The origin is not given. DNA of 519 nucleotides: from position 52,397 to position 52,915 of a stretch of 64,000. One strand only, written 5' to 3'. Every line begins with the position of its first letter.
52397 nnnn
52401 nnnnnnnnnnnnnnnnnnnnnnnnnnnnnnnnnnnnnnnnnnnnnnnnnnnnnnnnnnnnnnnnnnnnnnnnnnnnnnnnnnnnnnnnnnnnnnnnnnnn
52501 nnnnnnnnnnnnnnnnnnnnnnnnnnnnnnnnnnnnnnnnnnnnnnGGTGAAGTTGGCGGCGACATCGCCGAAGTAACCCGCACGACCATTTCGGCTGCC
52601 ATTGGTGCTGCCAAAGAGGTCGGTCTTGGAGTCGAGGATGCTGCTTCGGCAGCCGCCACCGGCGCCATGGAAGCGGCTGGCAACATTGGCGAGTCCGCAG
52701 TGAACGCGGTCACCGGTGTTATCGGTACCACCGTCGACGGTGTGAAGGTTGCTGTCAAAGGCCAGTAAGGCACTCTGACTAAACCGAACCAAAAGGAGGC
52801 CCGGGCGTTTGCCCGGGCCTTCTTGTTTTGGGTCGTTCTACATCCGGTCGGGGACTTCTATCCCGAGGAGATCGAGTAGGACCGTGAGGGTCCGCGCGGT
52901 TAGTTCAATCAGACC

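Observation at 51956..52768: Stand-alone gene encoding a 22-residue tandem-repeat protein (apolipoprotein/LEA-like periodicity)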

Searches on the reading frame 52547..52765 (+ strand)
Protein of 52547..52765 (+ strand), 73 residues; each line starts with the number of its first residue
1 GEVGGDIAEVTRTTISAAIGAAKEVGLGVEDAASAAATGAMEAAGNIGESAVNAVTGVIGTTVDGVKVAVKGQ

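Call 52: find_related_loci(query=A3, collection=metagenome_contigs, flank=6000)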
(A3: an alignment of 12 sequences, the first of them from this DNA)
Query A3 (73 aa) in metagenome_contigs; peptide patterns used: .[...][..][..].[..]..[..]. (x = any residue, [..] = any of these).
600 stretches matched a pattern (row limit reached: there are more); 67 encode a relative of the query (tblastn E <= 1e-3); 67 distinct loci.
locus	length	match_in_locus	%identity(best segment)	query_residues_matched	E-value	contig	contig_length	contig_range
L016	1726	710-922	56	1-71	2e-16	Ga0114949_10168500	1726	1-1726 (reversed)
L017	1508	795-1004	47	2-71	8e-16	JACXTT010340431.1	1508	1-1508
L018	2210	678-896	66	1-73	1e-13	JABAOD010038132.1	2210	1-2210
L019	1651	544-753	51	2-71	2e-13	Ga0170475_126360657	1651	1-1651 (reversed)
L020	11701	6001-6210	51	2-71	3e-13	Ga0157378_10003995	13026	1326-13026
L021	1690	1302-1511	60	2-71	2e-12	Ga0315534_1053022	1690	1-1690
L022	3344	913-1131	60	1-73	2e-12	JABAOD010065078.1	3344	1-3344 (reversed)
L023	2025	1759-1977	60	1-73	6e-12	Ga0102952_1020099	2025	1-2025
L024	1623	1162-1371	64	2-71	6e-12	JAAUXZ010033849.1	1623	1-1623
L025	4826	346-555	41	2-71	9e-12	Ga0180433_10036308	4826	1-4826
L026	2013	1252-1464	56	1-71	5e-11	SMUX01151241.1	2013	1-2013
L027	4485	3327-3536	53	2-71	2e-10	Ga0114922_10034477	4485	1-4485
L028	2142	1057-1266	56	2-71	1e-9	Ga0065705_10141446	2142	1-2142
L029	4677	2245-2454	51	2-71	2e-9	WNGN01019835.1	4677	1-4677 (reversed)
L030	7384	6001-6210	51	2-71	1e-9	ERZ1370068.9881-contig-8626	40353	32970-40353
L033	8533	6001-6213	63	1-71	2e-9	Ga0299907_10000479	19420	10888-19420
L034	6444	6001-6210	50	2-71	3e-9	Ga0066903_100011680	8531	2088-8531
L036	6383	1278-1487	50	2-71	4e-9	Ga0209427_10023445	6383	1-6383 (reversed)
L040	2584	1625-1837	49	1-71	2e-8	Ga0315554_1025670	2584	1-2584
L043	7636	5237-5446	53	2-71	3e-8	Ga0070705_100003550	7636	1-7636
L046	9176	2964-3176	48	1-71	3e-8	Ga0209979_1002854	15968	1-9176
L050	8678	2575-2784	50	2-71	1e-7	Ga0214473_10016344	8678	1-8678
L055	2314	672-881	53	2-71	4e-7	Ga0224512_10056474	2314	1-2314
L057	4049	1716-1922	48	2-70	3e-7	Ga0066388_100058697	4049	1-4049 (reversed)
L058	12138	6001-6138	46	3-48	6e-7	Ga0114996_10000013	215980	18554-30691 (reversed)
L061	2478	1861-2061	60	2-68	1e-6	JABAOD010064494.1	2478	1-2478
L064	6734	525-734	46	2-71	1e-6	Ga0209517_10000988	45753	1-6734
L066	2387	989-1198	54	2-71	4e-6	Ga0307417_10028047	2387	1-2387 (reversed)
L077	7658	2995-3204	50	2-71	2e-5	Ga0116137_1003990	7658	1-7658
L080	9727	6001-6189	38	2-60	3e-5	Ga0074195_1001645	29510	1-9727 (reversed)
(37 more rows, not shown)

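Call 56: search_protein_families(library=pfam, alignment_id=A4, max_evalue=0.00001)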
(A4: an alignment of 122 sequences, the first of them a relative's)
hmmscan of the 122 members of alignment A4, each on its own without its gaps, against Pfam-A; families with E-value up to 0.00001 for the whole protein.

A. member 1, L017:1120-1506:- (129 aa): 1 family
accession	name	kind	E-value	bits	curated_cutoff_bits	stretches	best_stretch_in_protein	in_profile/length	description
PF13860.13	FlgD_ig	-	2.6e-11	43.8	27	1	54-117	12-76/79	FlgD Ig-like domain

B. families by the number of members that match (of 122 scanned): 82 families (the first 25 are shown)
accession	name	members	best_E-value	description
PF00128.31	Alpha-amylase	4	7.6e-98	Alpha amylase, catalytic domain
PF00118.29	Cpn60_TCP1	4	1.2e-80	TCP-1/cpn60 chaperonin family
PF05359.17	DUF748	3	1.3e-146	Domain of Unknown Function (DUF748)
PF03631.20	Virul_fac_BrkB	3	1.9e-47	Virulence factor BrkB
PF16657.11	Malt_amylase_C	3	1.7e-28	Maltogenic Amylase, C-terminal domain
PF00924.24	MS_channel_2nd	3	2.1e-21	Mechanosensitive ion channel, beta-domain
PF00072.30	Response_reg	3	3.9e-19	Response regulator receiver domain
PF21088.3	MS_channel_1st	3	2.1e-09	Mechanosensitive ion channel, transmembrane helices 2/3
PF01636.29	APH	3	2.7e-07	Phosphotransferase enzyme family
PF01139.22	RtcB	2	1.5e-171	tRNA-splicing ligase RtcB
PF00069.31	Pkinase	2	5e-48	Protein kinase domain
PF20245.3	DUF6600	2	6.7e-36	Family of unknown function (DUF6600)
PF07714.23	PK_Tyr_Ser-Thr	2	1.1e-33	Protein tyrosine and serine/threonine kinase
PF13431.12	TPR_17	2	1.3e-18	Tetratricopeptide repeat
PF07719.23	TPR_2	2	1.3e-15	Tetratricopeptide repeat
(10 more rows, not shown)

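Call 58: search_protein_families(library=pfam, proteins=[L050:3057-4673:+, L036:1905-5312:+, L080:6495-9620:+, L034:4517-5446:-, L043:5546-6184:+, L020:6516-8756:+, L036:5315-6328:+, L040:1939-2583:-, L057:2004-3587:+, L046:3305-4813:-], max_evalue=0.00001)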
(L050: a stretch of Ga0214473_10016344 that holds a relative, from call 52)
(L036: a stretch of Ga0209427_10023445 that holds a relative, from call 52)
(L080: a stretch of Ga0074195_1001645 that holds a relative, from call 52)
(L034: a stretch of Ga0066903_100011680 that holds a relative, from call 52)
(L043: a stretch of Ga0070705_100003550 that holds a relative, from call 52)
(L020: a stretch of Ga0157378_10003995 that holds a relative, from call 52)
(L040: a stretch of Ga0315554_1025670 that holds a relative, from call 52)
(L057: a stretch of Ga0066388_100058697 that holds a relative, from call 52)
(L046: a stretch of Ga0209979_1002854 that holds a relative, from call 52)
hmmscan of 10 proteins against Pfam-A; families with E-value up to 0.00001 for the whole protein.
L050:3057-4673:+ (539 aa): 1 family
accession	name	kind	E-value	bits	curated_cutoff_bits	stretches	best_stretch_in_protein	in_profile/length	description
PF00118.29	Cpn60_TCP1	-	3.9e-74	250.6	34.3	1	22-522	1-488/490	TCP-1/cpn60 chaperonin family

L036:1905-5312:+ (1136 aa): 4 families
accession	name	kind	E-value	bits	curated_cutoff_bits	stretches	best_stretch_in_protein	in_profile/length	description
PF00128.31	Alpha-amylase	-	1.5e-92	311.6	22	1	47-487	5-443/446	Alpha amylase, catalytic domain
PF16657.11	Malt_amylase_C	-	1.7e-28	98.9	27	1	490-567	1-75/75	Maltogenic Amylase, C-terminal domain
PF18085.6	Mak_N_cap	-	1.9e-09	38.8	22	1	617-712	1-87/87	Maltokinase N-terminal cap domain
PF01636.29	APH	-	6.8e-06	26.5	23.2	0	894-1008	100-195/239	Phosphotransferase enzyme family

L080:6495-9620:+ (1042 aa): 4 families
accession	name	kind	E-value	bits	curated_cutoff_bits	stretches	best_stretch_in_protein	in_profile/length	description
PF12794.12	MscS_TM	-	1.2e-85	287.8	28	1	542-870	3-339/339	Mechanosensitive ion channel inner membrane domain 1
PF12795.12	MscS_porin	-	2.7e-27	96.3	34.4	1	74-312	1-236/238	Mechanosensitive ion channel porin domain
PF00924.24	MS_channel_2nd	-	2.1e-21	76.3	20.2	1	974-1037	2-65/68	Mechanosensitive ion channel, beta-domain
PF21088.3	MS_channel_1st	-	1.8e-07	31.4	23.1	1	933-972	3-42/42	Mechanosensitive ion channel, transmembrane helices 2/3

L034:4517-5446:- (310 aa): 1 family
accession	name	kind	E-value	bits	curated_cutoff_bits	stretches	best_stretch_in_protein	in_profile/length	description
PF03631.20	Virul_fac_BrkB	-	2e-46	159.2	33.7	1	22-275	3-253/259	Virulence factor BrkB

L043:5546-6184:+ (213 aa): 0 families

L020:6516-8756:+ (747 aa): 8 families
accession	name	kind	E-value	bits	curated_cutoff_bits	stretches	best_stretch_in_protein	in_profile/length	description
PF00069.31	Pkinase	-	4.5e-45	154.5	31.7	1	12-276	1-257/263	Protein kinase domain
PF07714.23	PK_Tyr_Ser-Thr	-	4.7e-30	105.2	23.1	1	14-270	3-249/258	Protein tyrosine and serine/threonine kinase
PF13414.12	TPR_11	-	4.4e-10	39.5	26.8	0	603-637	8-42/42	TPR repeat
PF07719.23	TPR_2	-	6.3e-09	35.7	27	0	558-586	4-32/34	Tetratricopeptide repeat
PF13431.12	TPR_17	-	2.4e-08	34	24.4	0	465-487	1-23/34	Tetratricopeptide repeat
PF01636.29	APH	-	2.7e-07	31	23.2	0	119-158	159-199/239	Phosphotransferase enzyme family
PF03109.22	ABC1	-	4.2e-07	29.8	22.9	0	50-157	113-215/244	ABC1 atypical kinase-like domain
PF13428.12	TPR_14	-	6.8e-07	29.8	23.5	0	564-592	10-38/44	Tetratricopeptide repeat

L036:5315-6328:+ (338 aa): 2 families
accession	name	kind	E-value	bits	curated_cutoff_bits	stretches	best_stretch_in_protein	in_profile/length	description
PF02446.23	Glyco_hydro_77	-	1.9e-14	53.8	25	1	186-310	1-103/465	4-alpha-glucanotransferase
PF21226.3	MalQ_N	-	2.2e-14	54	24.1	1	71-167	1-91/91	MalQ N-terminal beta sandwich domain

L040:1939-2583:- (215 aa): 0 families

L057:2004-3587:+ (528 aa): 1 family
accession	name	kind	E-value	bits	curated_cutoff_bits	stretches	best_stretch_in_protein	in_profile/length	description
PF05359.17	DUF748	-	1.3e-146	490.7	50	1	15-474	526-979/1037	Domain of Unknown Function (DUF748)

L046:3305-4813:- (503 aa): 1 family
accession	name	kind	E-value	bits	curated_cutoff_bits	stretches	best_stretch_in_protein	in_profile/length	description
PF01139.22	RtcB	-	1.5e-171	571.8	27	1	51-503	1-426/426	tRNA-splicing ligase RtcB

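Call 61: search_protein_families(library=pfam, proteins=[L018:967-1497:-, L018:1502-2209:-, L022:1178-2449:-, L022:2540-3343:-, L023:226-1107:-, L033:3557-4522:-, L033:6261-7166:-, L058:2845-4638:-, L058:6643-7401:+, L058:7465-8904:+], max_evalue=0.0001)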
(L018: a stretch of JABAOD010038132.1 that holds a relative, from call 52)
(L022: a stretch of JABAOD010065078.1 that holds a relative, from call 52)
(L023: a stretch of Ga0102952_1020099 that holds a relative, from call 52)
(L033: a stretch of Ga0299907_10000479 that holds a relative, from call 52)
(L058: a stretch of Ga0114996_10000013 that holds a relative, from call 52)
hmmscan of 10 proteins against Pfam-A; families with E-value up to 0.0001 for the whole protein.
L018:967-1497:- (177 aa): 0 families

L018:1502-2209:- (236 aa): 1 family
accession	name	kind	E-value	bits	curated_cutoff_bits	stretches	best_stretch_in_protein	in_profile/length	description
PF01555.25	N6_N4_Mtase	-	2.4e-24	87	26.7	1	11-84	141-220/221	DNA methylase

L022:1178-2449:- (424 aa): 2 families
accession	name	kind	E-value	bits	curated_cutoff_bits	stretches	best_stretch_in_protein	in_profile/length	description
PF00903.31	Glyoxalase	-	2.1e-14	54.4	20.6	1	301-405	6-121/121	Glyoxalase/Bleomycin resistance protein/Dioxygenase superfamily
PF22677.2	Ble-like_N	-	4e-05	23.7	24.5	1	302-320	7-25/41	Bleomycin resistance protein-like N-terminal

L022:2540-3343:- (268 aa): 1 family
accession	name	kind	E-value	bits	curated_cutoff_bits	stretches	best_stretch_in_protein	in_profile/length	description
PF23234.1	WH4_Lhr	-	8.2e-36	121.9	27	1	73-153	3-83/87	Large helicase-related protein, winged-helix domain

L023:226-1107:- (294 aa): 0 families

L033:3557-4522:- (322 aa): 4 families
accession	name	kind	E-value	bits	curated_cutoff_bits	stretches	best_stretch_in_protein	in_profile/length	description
PF04542.20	Sigma70_r2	-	5.7e-15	55.3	24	1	40-102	4-70/71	Sigma-70 region 2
PF08281.18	Sigma70_r4_2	-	8e-14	51.5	25.7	1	135-185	3-53/54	Sigma-70, region 4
PF04545.22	Sigma70_r4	-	1.3e-09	37.8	24.1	1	139-186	1-48/50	Sigma-70, region 4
PF12680.13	SnoaL_2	-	3.4e-05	24.8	27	0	204-264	1-53/102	SnoaL-like domain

L033:6261-7166:- (302 aa): 0 families

L058:2845-4638:- (598 aa): 2 families
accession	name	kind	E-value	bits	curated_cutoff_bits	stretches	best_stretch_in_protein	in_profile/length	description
PF02545.19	Maf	-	1.8e-53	181.4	27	1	402-582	1-184/187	Maf-like protein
PF05958.17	tRNA_U5-meth_tr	-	3.7e-13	49.7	23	1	225-394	172-354/357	tRNA (Uracil-5-)-methyltransferase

L058:6643-7401:+ (253 aa): 1 family
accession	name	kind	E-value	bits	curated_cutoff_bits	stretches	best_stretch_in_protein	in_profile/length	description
PF02754.22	CCG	-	5.2e-35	119.9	20.6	2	13-92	3-85/85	Cysteine-rich domain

L058:7465-8904:+ (480 aa): 5 families
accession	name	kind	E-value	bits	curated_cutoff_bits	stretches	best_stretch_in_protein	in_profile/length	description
PF02589.21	LUD_dom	-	4.9e-44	150.8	22.6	1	74-295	4-189/189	LUD domain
PF13183.11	Fer4_8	-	3.8e-12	47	27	1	311-378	2-68/68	4Fe-4S dicluster domain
PF13534.11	Fer4_17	-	4.4e-06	27.6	22.2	1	314-379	2-61/61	4Fe-4S dicluster domain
PF13237.11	Fer4_10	-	2.1e-05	24.8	25.5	0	309-375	4-53/53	4Fe-4S dicluster domain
PF12800.12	Fer4_4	-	2.7e-05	24.6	24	0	314-325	4-15/17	4Fe-4S binding domain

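Call 62: search_protein_families(library=pfam, proteins=[L061:1-843:+, L066:1454-2386:+, L021:1-570:-, L026:326-712:+, L027:1451-2530:+, L077:1-1185:+, L077:1519-1890:+, L064:1534-2766:+, L055:1037-2314:+, L043:3502-4248:-], max_evalue=0.0001)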
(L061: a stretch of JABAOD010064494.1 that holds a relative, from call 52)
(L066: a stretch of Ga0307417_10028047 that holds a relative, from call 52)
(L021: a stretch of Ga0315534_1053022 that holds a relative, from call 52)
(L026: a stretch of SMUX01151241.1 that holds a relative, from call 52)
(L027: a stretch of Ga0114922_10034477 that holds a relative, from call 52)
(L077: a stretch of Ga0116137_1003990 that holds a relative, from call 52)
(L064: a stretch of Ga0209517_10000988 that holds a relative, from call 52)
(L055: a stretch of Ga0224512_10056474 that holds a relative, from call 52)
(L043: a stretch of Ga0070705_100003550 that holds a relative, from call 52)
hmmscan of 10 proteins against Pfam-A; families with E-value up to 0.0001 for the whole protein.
L061:1-843:+ (281 aa): 1 family
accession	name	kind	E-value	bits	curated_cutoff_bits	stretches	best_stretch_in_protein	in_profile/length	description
PF06965.17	Na_H_antiport_1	-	7.5e-85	285.5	23.5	1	1-270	148-374/374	Na+/H+ antiporter 1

L066:1454-2386:+ (311 aa): 0 families

L021:1-570:- (190 aa): 1 family
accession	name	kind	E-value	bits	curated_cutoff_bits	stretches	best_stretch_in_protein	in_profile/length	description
PF00589.27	Phage_integrase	-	4.9e-19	69.2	27.1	1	43-190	20-152/172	Phage integrase family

L026:326-712:+ (129 aa): 0 families

L027:1451-2530:+ (360 aa): 1 family
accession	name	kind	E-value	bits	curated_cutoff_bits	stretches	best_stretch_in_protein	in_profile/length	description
PF01544.23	CorA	-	6.9e-71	239.4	27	1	31-318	2-290/292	CorA-like Mg2+ transporter protein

L077:1-1185:+ (395 aa): 2 families
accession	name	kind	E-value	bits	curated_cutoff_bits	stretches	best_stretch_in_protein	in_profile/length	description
PF13282.11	DUF4070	-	2.9e-35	121.9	22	1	254-393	2-137/144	Domain of unknown function (DUF4070)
PF04055.27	Radical_SAM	-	5.2e-15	56.4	29.5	1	66-229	3-161/166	Radical SAM superfamily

L077:1519-1890:+ (124 aa): 1 family
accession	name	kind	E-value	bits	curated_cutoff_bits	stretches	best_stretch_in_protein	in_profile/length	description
PF00072.30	Response_reg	-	1.2e-18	67.7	30.2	1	10-120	2-110/111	Response regulator receiver domain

L064:1534-2766:+ (411 aa): 2 families
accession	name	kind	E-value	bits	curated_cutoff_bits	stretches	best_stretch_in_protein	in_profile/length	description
PF00109.32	ketoacyl-synt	-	3.8e-39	135.3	20.8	1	6-247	5-251/252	Beta-ketoacyl synthase, N-terminal domain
PF02801.28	Ketoacyl-synt_C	-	1.5e-31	109.3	20.8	1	256-368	1-118/119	Beta-ketoacyl synthase, C-terminal domain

L055:1037-2314:+ (426 aa): 0 families

L043:3502-4248:- (249 aa): 0 families

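Call 86: search_protein_families(library=pfam, proteins=[L080:4212-4928:+, L080:5030-5641:+, L080:5674-6495:+], max_evalue=0.01)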
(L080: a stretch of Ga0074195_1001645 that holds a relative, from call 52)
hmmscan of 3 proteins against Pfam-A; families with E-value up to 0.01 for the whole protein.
L080:4212-4928:+ (239 aa): 1 family
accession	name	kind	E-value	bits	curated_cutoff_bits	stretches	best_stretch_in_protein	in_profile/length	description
PF04366.17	Ysc84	-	1.9e-33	115.3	25.1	1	113-233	2-125/127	Las17-binding protein actin regulator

L080:5030-5641:+ (204 aa): 1 family
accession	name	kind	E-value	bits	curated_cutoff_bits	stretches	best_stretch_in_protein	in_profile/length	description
PF02518.31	HATPase_c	-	2.4e-19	70.2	26.4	1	65-184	2-110/111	Histidine kinase-, DNA gyrase B-, and HSP90-like ATPase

L080:5674-6495:+ (274 aa): 0 families
